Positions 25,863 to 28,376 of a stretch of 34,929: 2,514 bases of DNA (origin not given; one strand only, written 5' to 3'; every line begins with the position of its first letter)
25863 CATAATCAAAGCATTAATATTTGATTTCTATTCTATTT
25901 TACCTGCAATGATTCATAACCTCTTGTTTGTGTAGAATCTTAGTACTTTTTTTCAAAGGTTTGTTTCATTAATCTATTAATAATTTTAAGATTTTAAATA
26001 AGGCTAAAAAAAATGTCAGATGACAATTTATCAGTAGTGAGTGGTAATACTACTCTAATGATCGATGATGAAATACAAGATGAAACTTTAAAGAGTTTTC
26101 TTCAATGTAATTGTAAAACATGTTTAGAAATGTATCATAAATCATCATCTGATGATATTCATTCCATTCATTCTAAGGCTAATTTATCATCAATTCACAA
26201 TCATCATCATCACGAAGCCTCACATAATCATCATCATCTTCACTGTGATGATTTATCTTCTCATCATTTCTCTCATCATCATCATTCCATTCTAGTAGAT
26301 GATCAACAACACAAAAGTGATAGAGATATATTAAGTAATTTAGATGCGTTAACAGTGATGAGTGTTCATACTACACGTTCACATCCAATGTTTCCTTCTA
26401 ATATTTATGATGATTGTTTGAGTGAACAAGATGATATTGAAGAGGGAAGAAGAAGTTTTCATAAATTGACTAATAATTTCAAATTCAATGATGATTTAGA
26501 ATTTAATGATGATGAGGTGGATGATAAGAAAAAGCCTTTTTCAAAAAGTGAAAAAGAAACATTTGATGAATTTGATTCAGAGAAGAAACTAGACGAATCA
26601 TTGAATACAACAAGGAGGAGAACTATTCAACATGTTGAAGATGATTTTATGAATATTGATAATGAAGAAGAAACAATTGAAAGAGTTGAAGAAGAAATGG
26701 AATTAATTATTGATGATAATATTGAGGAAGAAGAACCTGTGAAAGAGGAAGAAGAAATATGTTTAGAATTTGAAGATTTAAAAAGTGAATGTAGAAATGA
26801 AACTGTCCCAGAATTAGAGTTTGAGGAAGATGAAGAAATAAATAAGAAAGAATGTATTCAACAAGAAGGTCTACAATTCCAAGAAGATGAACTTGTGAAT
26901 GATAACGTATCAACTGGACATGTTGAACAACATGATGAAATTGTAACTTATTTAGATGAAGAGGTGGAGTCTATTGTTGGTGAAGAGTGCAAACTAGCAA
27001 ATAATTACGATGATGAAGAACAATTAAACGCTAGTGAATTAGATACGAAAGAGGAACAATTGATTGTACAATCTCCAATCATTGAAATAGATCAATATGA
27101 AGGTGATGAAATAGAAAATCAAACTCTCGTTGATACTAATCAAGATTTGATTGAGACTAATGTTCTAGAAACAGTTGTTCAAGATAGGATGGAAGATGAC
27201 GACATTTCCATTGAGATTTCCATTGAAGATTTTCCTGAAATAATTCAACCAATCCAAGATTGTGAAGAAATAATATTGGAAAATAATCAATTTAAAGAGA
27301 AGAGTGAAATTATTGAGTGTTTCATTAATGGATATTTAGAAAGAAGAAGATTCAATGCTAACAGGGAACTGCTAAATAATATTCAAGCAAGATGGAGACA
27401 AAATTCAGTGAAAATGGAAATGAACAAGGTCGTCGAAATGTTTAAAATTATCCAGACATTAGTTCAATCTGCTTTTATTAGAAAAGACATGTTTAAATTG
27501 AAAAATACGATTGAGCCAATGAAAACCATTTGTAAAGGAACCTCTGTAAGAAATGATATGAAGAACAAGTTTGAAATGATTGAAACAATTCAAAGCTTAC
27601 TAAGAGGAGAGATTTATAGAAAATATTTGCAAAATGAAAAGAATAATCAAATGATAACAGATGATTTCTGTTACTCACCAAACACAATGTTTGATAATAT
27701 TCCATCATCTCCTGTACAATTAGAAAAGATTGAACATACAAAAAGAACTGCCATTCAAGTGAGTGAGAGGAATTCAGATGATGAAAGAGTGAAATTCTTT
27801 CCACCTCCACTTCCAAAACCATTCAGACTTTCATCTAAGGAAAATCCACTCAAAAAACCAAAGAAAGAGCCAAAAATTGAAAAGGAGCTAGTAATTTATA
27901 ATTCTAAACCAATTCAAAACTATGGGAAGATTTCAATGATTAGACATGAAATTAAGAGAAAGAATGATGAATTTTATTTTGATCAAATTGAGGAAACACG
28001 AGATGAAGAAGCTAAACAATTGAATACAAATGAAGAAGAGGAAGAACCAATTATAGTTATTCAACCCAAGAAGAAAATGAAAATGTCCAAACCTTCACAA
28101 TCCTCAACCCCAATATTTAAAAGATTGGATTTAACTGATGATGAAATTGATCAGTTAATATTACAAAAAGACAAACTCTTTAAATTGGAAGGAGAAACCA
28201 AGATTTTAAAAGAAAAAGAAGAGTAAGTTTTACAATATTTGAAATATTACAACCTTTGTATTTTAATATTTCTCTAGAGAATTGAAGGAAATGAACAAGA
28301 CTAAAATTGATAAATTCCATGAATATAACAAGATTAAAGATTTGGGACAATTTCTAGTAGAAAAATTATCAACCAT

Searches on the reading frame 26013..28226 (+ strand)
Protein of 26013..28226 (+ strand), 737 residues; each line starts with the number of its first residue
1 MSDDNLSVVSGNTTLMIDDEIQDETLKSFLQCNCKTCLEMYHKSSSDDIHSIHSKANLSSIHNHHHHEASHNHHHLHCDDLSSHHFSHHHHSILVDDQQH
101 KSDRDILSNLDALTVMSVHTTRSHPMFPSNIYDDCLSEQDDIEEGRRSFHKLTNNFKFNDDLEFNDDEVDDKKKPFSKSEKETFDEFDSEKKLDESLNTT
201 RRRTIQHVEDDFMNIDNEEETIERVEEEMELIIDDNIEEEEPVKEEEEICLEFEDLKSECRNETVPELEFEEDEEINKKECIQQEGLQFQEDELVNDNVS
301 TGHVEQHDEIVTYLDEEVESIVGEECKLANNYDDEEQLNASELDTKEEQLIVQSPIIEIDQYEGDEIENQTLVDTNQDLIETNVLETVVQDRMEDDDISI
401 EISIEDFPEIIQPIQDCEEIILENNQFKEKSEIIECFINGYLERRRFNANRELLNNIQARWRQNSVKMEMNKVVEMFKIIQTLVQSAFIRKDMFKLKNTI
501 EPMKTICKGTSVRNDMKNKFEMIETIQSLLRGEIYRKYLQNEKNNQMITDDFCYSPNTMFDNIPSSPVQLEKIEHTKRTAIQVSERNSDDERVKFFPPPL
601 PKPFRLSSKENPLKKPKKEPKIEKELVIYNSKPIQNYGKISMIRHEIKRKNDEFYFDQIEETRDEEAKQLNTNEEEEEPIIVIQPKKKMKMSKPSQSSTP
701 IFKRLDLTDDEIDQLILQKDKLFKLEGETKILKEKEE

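Call 9: list_cluster_members(proteins=[P0001, window:26013-28223:+, window:23739-25643:-])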
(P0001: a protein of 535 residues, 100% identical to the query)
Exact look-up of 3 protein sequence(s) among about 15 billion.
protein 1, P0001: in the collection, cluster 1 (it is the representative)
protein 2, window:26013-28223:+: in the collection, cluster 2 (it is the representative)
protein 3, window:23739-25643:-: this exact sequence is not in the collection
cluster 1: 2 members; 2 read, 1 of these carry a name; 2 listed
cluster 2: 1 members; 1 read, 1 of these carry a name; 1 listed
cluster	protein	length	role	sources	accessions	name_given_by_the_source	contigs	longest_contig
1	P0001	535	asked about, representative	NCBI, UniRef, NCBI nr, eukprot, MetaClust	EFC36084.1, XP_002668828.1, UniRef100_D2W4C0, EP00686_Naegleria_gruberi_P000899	predicted protein [Naegleria gruberi] | Bifunctional dihydrofolate reductase-thymidylate synthase n=1 Tax=Naegleria gruberi ... | uncharacterized protein NAEGRDRAFT_76251 [Naegleria gruberi]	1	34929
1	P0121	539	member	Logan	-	-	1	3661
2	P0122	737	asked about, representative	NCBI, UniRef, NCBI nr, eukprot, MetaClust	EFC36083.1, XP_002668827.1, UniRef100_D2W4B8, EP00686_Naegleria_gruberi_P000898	predicted protein [Naegleria gruberi] | Predicted protein n=1 Tax=Naegleria gruberi TaxID=5762 RepID=D2W4B8_NAEGR | uncharacterized protein NAEGRDRAFT_76249 [Naegleria gruberi]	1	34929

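Call 26: search_protein_families(library=pfam, proteins=[window:26013-28226:+], max_evalue=0.001)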
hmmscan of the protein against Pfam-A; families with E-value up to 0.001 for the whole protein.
window:26013-28226:+ (737 aa): 0 families
